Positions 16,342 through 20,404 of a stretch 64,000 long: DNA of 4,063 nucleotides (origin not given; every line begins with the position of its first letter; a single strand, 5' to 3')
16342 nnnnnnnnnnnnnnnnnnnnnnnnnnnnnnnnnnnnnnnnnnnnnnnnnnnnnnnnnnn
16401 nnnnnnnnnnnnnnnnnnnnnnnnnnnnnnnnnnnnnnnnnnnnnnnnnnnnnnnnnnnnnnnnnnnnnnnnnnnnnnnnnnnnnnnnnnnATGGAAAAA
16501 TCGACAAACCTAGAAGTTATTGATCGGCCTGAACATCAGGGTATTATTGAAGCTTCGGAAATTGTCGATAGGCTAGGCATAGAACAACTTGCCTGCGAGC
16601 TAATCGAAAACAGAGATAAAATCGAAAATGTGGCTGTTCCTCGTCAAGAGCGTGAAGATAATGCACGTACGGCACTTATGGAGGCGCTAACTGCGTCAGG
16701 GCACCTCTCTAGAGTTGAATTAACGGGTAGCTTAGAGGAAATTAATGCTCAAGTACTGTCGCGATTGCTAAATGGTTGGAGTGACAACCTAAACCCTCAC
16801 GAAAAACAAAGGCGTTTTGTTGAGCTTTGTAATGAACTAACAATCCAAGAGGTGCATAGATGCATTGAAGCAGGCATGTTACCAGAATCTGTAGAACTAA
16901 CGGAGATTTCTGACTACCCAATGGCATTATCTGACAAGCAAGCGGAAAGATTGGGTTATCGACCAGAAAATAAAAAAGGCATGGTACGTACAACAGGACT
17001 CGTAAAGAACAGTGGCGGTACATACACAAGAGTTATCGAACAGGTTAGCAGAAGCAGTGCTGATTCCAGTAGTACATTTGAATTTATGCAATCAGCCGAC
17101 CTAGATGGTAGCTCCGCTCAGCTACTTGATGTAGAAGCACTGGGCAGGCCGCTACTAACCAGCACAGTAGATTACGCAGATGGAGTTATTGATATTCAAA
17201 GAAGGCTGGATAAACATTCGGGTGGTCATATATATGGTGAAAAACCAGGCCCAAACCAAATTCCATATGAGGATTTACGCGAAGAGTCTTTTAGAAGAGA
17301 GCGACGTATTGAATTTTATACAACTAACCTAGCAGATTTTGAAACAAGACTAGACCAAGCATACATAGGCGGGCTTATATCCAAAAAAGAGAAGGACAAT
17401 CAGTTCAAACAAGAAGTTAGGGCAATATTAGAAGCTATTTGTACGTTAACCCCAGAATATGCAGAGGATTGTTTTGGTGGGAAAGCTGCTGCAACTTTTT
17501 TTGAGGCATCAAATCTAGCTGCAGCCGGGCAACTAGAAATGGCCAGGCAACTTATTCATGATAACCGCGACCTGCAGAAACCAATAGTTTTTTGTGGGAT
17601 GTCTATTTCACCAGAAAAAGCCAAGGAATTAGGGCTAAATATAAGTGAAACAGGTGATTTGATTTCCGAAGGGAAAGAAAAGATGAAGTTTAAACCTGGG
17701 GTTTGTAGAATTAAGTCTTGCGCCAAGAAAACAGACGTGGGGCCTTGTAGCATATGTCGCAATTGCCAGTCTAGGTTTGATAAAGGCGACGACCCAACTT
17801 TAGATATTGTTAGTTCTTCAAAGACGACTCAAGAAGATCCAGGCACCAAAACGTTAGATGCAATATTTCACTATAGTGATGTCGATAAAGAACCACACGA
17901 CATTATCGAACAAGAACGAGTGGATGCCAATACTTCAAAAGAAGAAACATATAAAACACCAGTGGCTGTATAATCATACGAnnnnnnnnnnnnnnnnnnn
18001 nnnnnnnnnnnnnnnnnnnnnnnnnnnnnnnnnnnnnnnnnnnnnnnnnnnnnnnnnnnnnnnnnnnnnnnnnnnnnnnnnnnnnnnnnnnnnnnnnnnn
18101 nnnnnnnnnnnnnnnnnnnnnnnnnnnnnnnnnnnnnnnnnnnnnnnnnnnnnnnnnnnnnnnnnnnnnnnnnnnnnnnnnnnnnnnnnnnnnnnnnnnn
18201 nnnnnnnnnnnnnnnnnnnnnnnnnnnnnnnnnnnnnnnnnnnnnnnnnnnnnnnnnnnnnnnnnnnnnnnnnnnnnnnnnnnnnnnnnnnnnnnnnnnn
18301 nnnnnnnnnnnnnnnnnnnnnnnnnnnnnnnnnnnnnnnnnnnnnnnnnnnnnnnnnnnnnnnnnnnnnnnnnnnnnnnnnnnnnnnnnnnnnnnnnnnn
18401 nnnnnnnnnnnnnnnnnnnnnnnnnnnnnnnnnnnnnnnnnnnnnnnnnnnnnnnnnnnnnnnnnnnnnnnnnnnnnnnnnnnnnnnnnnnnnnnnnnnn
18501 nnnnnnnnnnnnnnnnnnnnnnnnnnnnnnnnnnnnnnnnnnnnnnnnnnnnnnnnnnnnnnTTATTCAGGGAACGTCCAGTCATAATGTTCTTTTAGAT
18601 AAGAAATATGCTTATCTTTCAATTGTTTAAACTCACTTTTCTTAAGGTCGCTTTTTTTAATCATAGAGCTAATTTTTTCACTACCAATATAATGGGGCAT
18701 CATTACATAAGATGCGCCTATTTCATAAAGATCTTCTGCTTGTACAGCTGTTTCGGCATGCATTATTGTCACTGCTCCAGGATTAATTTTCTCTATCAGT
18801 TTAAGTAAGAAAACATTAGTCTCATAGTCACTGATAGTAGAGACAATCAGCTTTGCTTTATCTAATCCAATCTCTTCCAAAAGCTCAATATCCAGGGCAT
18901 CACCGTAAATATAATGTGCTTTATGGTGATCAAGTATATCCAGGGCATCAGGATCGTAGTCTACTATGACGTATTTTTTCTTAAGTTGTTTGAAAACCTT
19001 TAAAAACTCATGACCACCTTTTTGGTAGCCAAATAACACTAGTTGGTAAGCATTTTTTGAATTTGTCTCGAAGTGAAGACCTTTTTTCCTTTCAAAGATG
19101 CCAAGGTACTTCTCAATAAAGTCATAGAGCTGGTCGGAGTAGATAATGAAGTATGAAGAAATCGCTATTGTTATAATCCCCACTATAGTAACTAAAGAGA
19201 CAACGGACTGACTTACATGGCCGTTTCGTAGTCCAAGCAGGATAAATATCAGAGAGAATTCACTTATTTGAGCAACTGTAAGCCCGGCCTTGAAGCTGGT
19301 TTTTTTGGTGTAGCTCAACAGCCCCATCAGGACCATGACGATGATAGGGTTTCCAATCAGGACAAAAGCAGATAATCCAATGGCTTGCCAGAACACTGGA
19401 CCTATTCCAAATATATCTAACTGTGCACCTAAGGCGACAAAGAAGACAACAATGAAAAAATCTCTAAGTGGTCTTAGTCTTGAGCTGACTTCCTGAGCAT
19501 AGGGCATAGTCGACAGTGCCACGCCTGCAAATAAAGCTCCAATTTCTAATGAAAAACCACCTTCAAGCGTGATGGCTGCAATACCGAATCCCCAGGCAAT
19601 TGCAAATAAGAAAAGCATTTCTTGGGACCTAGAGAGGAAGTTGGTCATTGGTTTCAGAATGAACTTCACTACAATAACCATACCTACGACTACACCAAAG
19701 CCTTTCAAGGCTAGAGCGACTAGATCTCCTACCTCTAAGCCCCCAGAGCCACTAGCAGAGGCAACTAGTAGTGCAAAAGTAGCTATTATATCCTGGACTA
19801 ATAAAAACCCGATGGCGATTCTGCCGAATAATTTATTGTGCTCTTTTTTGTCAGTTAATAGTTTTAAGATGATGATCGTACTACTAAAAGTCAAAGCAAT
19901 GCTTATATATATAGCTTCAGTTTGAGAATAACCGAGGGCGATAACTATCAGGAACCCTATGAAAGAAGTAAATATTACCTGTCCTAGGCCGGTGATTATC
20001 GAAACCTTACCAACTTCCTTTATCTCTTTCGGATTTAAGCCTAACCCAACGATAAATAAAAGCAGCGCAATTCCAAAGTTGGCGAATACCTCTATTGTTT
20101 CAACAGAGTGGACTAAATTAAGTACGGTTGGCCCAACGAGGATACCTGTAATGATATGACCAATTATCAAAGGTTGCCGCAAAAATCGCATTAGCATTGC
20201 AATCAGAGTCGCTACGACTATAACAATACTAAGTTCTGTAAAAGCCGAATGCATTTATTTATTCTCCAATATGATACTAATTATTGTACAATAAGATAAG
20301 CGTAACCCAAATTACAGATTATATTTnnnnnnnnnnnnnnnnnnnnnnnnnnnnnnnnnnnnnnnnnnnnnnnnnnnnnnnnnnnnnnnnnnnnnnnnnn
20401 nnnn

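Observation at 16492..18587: The B12-controlled genes are a 493-aa protein of unknown function with a Cys4 ribbon, plus a NadD-like adenylyltransferase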

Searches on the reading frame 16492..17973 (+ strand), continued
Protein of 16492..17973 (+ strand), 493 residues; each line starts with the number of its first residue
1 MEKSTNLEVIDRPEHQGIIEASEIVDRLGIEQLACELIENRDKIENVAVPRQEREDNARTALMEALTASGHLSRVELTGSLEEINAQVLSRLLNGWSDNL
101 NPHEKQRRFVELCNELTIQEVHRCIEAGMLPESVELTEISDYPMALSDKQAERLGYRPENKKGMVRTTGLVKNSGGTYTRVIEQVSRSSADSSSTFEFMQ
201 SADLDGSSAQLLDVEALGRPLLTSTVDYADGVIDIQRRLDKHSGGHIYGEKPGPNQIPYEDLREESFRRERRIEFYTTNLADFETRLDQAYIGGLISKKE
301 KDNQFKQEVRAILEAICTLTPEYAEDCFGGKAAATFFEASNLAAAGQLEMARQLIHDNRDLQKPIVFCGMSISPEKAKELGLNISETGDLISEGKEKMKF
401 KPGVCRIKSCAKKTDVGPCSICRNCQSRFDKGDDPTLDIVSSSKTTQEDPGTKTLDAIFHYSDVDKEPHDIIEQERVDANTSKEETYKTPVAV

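Call 106: find_homologous_proteins(query=A6, max_evalue=0.001)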
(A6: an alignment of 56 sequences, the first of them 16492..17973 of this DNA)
Query A6 (56 sequences) (493 aa, profile of the alignment): 115 proteins with E <= 0.001 among 8000 candidates.
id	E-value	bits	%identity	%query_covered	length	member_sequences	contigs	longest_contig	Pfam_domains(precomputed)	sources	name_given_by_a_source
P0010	8.9e-164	564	49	86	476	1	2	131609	-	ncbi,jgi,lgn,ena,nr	ncbi:MAG TPA: hypothetical protein VK694_02500 [Verrucomicrobiae bacterium]|nr:hypothetical protein 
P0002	3.8e-160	552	60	93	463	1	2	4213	-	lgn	-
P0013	2.8e-157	543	49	86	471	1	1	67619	-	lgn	-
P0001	1.3e-156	541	100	100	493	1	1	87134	-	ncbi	-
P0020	2.5e-154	533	50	84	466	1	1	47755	-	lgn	-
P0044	4.0e-154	532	51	84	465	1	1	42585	-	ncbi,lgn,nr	ncbi:MAG: hypothetical protein JWM37_34 [Candidatus Saccharibacteria bacterium]|nr:hypothetical prot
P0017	6.9e-153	528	50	86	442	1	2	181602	-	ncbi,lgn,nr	ncbi:MAG TPA: hypothetical protein VLF39_04515 [Candidatus Saccharimonadales bacterium]|nr:hypotheti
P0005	9.9e-153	528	52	89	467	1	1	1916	-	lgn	-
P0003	2.4e-151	523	58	93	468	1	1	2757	-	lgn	-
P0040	1.1e-150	521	48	88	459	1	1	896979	-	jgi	jgi:hypothetical protein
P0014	1.1e-150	521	48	88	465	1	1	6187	-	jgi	jgi:hypothetical protein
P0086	1.7e-150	520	41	85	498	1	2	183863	-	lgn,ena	-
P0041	3.4e-150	519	45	87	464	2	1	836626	-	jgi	-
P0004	8.0e-150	518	53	90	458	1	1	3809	-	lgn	-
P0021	1.0e-148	514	49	85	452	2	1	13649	-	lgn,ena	-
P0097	3.1e-131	457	41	84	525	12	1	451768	-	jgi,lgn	jgi:hypothetical protein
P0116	8.8e-128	445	33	86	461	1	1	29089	-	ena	-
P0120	4.9e-108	380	38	71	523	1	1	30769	-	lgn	-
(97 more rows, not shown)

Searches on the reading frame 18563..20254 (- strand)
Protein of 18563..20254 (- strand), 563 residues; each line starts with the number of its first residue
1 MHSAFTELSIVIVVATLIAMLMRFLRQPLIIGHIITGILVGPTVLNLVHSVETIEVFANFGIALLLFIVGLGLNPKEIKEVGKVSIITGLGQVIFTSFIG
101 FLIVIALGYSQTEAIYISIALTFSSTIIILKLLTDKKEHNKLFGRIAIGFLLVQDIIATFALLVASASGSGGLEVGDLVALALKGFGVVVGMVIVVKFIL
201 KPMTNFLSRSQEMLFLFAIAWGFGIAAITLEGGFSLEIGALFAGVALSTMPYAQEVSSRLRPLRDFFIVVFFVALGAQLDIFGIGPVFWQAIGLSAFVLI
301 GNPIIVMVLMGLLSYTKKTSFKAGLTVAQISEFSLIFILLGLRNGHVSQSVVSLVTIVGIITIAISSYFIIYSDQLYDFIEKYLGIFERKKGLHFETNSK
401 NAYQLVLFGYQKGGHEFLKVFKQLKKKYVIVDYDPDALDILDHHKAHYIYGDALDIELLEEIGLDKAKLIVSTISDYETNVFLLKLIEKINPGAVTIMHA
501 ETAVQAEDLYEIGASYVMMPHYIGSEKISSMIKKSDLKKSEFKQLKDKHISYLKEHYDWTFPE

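Call 5: search_protein_families(library=pfam, proteins=[window:18563-20254:-], max_evalue=1)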
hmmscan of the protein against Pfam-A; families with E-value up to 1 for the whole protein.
window:18563-20254:- (563 aa): 3 families
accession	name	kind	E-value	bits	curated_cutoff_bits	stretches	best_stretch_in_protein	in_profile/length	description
PF00999.27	Na_H_Exchanger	-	1.2e-56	192.7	26.2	1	13-365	2-364/375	Sodium/hydrogen exchanger, transmembrane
PF02254.24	TrkA_N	-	4.6e-21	75.7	23.8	1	406-520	2-116/116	TrkA-N domain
PF23037.1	KOWx_SPT5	-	0.13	12.4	20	0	174-192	6-24/49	Transcription elongation factor SPT5, KOWx domain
